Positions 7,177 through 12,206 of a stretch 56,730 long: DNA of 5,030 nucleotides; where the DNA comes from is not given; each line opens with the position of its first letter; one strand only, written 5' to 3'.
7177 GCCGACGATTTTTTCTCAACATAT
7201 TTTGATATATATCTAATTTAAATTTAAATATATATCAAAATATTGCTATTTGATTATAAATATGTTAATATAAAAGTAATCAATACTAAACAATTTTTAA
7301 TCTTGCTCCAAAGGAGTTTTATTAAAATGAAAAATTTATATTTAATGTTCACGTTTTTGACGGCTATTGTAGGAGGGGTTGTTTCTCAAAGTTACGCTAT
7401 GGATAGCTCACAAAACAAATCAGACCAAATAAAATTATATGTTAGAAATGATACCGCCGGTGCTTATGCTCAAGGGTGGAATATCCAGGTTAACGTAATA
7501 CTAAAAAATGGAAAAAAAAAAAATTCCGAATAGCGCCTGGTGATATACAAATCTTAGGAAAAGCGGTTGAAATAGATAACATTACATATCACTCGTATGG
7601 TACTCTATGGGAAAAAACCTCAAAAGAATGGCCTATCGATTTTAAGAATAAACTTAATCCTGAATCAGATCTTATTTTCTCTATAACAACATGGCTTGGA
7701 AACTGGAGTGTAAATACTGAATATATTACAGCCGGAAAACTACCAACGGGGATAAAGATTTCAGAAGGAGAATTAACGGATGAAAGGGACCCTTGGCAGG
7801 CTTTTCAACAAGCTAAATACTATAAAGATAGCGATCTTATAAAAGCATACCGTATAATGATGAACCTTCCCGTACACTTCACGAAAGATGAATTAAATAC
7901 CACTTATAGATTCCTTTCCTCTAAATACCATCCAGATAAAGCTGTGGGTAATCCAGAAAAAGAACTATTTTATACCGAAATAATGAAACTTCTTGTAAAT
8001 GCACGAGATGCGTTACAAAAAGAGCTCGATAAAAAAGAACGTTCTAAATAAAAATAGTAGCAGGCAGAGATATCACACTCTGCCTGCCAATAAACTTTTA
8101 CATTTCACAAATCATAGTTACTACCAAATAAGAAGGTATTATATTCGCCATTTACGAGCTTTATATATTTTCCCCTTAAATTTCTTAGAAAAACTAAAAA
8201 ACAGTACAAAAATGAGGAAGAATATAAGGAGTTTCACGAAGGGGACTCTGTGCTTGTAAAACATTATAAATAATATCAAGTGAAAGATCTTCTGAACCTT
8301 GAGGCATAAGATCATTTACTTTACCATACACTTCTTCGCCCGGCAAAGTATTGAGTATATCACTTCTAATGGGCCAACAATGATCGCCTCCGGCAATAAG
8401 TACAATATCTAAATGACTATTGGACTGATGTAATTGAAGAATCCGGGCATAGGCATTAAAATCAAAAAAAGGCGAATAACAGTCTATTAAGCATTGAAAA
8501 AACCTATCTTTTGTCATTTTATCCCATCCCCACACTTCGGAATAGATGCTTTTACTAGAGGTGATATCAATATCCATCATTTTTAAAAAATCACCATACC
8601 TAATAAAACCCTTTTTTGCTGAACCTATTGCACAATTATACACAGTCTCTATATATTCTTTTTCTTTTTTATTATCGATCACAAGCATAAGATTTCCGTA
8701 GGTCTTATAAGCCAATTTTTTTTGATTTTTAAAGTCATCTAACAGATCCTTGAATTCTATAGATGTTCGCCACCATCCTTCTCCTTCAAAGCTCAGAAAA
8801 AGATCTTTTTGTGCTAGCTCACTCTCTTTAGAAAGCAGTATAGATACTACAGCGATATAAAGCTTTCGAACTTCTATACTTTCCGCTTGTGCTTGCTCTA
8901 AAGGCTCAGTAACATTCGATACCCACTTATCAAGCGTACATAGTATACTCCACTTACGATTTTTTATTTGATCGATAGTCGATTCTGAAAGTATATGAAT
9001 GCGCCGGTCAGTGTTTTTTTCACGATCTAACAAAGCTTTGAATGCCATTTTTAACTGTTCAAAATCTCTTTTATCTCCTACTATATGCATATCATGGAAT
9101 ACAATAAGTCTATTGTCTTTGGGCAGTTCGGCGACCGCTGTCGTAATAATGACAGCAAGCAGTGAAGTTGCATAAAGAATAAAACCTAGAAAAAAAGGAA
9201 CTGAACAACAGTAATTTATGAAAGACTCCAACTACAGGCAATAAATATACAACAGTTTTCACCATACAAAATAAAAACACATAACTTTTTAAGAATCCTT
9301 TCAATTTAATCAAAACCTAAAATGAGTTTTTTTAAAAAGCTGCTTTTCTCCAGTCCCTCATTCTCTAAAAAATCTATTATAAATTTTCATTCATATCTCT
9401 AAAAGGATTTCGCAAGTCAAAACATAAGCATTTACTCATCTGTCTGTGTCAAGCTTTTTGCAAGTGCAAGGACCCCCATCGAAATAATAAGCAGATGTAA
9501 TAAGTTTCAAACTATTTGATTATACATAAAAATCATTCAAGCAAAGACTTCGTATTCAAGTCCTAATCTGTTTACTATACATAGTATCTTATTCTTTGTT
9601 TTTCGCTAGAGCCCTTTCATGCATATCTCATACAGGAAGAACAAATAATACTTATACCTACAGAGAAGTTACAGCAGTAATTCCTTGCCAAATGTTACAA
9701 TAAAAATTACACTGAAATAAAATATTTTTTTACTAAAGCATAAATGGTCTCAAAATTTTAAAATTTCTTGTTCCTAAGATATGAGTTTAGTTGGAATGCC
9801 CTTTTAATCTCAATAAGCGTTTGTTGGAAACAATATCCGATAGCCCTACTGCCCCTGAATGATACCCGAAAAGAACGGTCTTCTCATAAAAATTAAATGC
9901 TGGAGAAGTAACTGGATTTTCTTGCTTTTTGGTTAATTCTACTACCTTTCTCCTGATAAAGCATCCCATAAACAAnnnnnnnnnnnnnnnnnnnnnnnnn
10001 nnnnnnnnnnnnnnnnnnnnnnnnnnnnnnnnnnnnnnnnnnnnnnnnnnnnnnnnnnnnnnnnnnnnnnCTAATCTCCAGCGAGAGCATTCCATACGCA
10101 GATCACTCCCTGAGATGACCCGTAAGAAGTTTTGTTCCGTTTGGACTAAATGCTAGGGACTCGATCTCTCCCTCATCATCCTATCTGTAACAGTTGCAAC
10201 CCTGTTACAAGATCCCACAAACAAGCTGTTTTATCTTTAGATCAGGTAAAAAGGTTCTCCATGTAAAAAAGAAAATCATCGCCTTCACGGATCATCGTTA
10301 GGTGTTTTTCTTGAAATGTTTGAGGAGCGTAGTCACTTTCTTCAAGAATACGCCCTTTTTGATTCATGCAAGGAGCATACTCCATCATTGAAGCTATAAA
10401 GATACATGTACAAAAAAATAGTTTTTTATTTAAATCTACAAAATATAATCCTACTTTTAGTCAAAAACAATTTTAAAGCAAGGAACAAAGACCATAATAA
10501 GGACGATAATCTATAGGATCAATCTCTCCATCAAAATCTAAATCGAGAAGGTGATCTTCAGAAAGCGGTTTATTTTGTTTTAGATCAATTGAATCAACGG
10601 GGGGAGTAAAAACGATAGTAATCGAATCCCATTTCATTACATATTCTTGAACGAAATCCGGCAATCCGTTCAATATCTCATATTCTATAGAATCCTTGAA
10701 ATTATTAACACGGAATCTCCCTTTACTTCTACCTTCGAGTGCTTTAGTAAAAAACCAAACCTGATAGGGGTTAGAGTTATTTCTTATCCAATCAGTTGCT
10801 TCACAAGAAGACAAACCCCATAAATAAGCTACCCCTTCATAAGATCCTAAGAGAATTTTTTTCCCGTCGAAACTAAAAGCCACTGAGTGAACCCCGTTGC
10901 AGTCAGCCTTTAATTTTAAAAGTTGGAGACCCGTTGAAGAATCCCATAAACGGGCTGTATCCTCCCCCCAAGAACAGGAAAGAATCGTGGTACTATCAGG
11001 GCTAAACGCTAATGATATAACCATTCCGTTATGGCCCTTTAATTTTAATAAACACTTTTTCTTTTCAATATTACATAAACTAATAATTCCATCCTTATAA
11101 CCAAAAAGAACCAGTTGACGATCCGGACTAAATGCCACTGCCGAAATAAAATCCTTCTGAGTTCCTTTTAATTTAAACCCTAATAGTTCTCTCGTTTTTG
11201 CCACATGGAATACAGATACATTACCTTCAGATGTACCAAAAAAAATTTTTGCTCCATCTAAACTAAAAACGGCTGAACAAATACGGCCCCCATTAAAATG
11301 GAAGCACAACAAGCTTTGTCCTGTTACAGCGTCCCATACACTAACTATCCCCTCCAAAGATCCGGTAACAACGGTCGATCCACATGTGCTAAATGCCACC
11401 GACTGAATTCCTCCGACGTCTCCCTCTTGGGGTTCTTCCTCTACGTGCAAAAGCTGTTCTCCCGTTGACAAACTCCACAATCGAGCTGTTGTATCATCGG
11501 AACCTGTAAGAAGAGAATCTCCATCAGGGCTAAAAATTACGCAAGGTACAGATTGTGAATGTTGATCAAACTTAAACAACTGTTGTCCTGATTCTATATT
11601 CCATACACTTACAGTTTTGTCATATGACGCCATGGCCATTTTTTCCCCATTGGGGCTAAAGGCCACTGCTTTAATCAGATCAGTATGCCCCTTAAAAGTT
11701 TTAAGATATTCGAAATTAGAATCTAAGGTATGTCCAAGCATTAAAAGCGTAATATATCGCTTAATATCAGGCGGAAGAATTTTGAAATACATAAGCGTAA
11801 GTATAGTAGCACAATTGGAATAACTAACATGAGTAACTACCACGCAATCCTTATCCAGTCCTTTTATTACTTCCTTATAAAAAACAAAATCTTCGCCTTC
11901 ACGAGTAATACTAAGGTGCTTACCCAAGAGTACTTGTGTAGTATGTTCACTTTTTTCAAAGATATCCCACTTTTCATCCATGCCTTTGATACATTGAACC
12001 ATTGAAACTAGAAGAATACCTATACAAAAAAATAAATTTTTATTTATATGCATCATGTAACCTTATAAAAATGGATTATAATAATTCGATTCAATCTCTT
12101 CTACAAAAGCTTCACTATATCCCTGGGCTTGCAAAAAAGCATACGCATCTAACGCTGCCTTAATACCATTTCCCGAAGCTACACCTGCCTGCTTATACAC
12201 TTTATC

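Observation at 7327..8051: Leader-bearing J-domain protein whose frame is broken at an A12 homopolymer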

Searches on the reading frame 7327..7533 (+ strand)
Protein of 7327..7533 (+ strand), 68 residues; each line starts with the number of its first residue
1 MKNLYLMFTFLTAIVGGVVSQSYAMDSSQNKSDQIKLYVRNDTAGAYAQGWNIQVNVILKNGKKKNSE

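Call 15: find_encoding_contigs(protein=window:7327-7533:+, flank=10000, max_places=10)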
Protein window:7327-7533:+ (68 aa): 1 contig read that carries it; 1 place shown.
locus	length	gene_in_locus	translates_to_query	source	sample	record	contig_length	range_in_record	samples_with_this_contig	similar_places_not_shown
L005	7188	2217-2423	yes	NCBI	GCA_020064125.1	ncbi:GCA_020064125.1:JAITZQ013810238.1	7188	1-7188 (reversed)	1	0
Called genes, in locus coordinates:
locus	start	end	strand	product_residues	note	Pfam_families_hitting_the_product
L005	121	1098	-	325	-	PF00318:Ribosomal_S2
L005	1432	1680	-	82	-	PF04014:MazE_antitoxin (weak)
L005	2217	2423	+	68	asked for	-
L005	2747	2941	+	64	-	PF00226:DnaJ (weak)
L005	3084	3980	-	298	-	-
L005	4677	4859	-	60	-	-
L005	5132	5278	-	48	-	-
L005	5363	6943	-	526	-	PF00400:WD40, PF23381:Beta-prop_IFT122_1st, PF23414:Beta-prop_EML_2, PF24105:Beta-prop_CAF1B_HIR1, PF24796:WDR55, PF24807:WD40_CDC20-Fz, PF24814:WD40_Prp19, PF24817:WD40_WDHD1_1st, +51 more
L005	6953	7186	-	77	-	?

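Call 18: find_encoding_contigs(protein=L005:3084-3980:-, flank=10000, max_places=10)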
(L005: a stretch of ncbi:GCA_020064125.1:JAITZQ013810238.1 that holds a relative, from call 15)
Protein L005:3084-3980:- (298 aa): 1 contig read that carries it; 1 place shown.
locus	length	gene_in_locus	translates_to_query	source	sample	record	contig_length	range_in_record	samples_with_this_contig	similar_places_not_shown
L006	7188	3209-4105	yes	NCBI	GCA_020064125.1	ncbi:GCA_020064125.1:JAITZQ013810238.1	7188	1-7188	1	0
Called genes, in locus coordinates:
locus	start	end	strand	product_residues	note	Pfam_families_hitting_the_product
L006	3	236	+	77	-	?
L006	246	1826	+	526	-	PF00400:WD40, PF23381:Beta-prop_IFT122_1st, PF23414:Beta-prop_EML_2, PF24105:Beta-prop_CAF1B_HIR1, PF24796:WDR55, PF24807:WD40_CDC20-Fz, PF24814:WD40_Prp19, PF24817:WD40_WDHD1_1st, +51 more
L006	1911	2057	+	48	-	-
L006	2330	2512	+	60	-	-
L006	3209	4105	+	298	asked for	-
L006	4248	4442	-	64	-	PF00226:DnaJ (weak)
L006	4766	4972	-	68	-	-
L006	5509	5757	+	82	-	PF04014:MazE_antitoxin (weak)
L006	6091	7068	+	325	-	PF00318:Ribosomal_S2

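Call 19: find_encoding_contigs(protein=L005:5363-6943:-, flank=10000, max_places=10)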
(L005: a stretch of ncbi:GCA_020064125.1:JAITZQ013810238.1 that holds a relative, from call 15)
Protein L005:5363-6943:- (526 aa): 2 contigs read that carry it; 2 places shown.
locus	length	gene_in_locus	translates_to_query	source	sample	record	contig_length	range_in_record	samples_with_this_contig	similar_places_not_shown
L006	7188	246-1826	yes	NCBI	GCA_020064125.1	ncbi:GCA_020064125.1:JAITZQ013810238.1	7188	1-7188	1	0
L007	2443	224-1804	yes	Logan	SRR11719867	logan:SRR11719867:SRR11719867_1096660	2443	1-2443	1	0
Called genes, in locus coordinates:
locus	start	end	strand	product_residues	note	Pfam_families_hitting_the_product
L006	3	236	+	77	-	?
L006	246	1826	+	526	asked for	PF00400:WD40, PF23381:Beta-prop_IFT122_1st, PF23414:Beta-prop_EML_2, PF24105:Beta-prop_CAF1B_HIR1, PF24796:WDR55, PF24807:WD40_CDC20-Fz, PF24814:WD40_Prp19, PF24817:WD40_WDHD1_1st, +51 more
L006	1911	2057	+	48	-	-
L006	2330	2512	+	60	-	-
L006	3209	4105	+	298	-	-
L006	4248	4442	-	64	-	PF00226:DnaJ (weak)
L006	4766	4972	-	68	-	-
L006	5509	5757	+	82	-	PF04014:MazE_antitoxin (weak)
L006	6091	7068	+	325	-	PF00318:Ribosomal_S2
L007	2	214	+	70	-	?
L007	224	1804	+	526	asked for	PF00400:WD40, PF23381:Beta-prop_IFT122_1st, PF23414:Beta-prop_EML_2, PF24105:Beta-prop_CAF1B_HIR1, PF24796:WDR55, PF24807:WD40_CDC20-Fz, PF24814:WD40_Prp19, PF24817:WD40_WDHD1_1st, +51 more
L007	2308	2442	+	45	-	?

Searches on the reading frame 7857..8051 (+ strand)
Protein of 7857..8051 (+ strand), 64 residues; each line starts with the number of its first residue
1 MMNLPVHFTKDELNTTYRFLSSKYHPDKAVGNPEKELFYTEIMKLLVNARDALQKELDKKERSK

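Call 17: find_encoding_contigs(protein=window:7857-8051:+, flank=10000, max_places=10)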
Protein window:7857-8051:+ (64 aa): 1 contig read that carries it; 1 place shown.
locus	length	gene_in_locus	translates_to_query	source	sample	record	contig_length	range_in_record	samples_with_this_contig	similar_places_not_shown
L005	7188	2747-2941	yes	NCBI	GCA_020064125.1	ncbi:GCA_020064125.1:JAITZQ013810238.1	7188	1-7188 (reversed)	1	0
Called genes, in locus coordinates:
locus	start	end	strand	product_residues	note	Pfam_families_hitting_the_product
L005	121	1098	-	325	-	PF00318:Ribosomal_S2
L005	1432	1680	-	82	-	PF04014:MazE_antitoxin (weak)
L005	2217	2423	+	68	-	-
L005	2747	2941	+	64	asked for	PF00226:DnaJ (weak)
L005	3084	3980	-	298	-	-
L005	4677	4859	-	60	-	-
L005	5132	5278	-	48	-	-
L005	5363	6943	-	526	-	PF00400:WD40, PF23381:Beta-prop_IFT122_1st, PF23414:Beta-prop_EML_2, PF24105:Beta-prop_CAF1B_HIR1, PF24796:WDR55, PF24807:WD40_CDC20-Fz, PF24814:WD40_Prp19, PF24817:WD40_WDHD1_1st, +51 more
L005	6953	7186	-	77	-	?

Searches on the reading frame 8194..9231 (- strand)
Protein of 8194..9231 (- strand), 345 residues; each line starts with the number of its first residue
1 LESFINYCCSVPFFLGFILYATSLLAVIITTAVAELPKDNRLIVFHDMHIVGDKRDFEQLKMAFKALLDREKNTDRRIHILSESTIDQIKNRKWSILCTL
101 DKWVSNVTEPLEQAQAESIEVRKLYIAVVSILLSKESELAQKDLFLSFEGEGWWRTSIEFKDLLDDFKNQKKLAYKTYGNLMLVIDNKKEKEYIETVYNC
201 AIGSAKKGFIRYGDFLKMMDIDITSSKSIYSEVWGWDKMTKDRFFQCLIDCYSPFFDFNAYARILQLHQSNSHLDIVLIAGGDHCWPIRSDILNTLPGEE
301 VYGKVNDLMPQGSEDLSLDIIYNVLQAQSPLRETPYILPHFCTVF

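Call 13: search_protein_families(library=pfam, proteins=[window:8194-9231:-], max_evalue=0.001)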
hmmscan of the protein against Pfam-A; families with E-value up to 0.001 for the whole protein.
window:8194-9231:- (345 aa): 0 families

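Call 67: search_solved_structures(query=A5, max_evalue=1)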
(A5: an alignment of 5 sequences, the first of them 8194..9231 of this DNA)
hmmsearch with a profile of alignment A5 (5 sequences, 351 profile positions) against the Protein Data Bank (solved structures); distinct sequences matched with E-value up to 1: 0.

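Call 68: search_protein_families(library=ncbifam, proteins=[window:8194-9231:-], max_evalue=1)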
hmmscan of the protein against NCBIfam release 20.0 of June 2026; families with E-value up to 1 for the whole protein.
window:8194-9231:- (345 aa): 1 family
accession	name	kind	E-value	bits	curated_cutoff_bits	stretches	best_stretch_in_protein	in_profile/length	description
NF004058.0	PRK05576.1-1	equivalog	0.02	14.4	239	1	75-144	143-212/221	cobalt-factor II C(20)-methyltransferase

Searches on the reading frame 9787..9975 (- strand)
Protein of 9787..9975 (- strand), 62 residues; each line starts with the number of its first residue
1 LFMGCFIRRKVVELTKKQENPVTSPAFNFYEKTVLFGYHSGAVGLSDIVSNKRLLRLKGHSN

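Call 73: search_protein_families(library=pfam, proteins=[window:9787-9975:-], max_evalue=0.1)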
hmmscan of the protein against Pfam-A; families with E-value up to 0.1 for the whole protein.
window:9787-9975:- (62 aa): 5 families
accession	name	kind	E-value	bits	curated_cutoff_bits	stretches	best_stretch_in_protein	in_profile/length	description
PF24807.1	WD40_CDC20-Fz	-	0.011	15.5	200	1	10-61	40-93/292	CDC20/Fizzy WD40 domain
PF25173.1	Beta-prop_WDR3_1st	-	0.012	15.8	154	1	17-61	27-113/184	WDR3 first beta-propeller domain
PF23410.3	Beta-prop_VPS8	-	0.013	14.9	28.9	1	16-56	63-103/358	Vps8 beta-propeller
PF08178.16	GnsAB_toxin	-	0.043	14.2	27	1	6-38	17-50/54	GnsA/GnsB toxin of bacterial toxin-antitoxin system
PF12894.13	ANAPC4_WD40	-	0.088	13.5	22.9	1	9-58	27-77/91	Anaphase-promoting complex subunit 4 WD40 domain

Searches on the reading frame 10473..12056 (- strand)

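Call 13: search_protein_families(library=pfam, proteins=[window:10473-12056:-], max_evalue=0.001)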
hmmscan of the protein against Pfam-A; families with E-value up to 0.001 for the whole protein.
window:10473-12056:- (527 aa): 44 families (the best 25 are shown)
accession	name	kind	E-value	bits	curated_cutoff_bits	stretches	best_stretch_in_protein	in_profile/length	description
PF25174.1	Beta-prop_THOC3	-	2.5e-57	194.4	305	2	166-432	1-259/272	THOC3 beta-propeller domain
PF25173.1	Beta-prop_WDR3_1st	-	1.5e-46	158.8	154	3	276-425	8-152/184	WDR3 first beta-propeller domain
PF00400.38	WD40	-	1.6e-45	152.1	27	3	116-153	2-39/39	WD domain, G-beta repeat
PF24807.1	WD40_CDC20-Fz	-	1.9e-38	132.9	200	3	216-376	53-212/292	CDC20/Fizzy WD40 domain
PF25175.1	Beta-prop_WDR5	-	1.9e-38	132.8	250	2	111-289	40-212/296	WDR5 beta-propeller domain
PF24814.1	WD40_Prp19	-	6.7e-38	130.8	320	2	116-295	40-216/281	Prp19 WD40 domain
PF23414.1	Beta-prop_EML_2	-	1.8e-34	119.7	90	2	221-362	5-143/266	Echinoderm microtubule-associated protein second beta-propeller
PF24817.1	WD40_WDHD1_1st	-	9.9e-31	107.4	109.9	2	117-281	120-290/291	WDHD1 first WD40 domain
PF24796.1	WDR55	-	4.9e-30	105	200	2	114-372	42-292/296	WDR55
PF23393.2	Beta-prop_WDR90_POC16_2nd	-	5.3e-30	105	60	3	136-217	5-84/291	WDR90/POC16, second beta-propeller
PF24805.1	EIF3I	-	1.2e-27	97.3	200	2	121-336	6-223/324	EIF3I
PF25391.1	WD40_Gbeta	-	2e-25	90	150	2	120-249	179-305/340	G protein beta WD-40 repeat protein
PF25171.1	Beta-prop_WDR36-Utp21_1st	-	2.9e-25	89.6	80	2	224-372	73-221/266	WDR36/Utp21 first beta-propeller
PF23342.1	WDR90_beta-prop_4th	-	3.3e-22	79.4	50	2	129-251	3-126/312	WDR90, 4th beta-propeller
PF25172.1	Beta-prop_WDR3_2nd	-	5.5e-22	78.8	140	2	119-201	211-292/293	WDR3 second beta-propeller domain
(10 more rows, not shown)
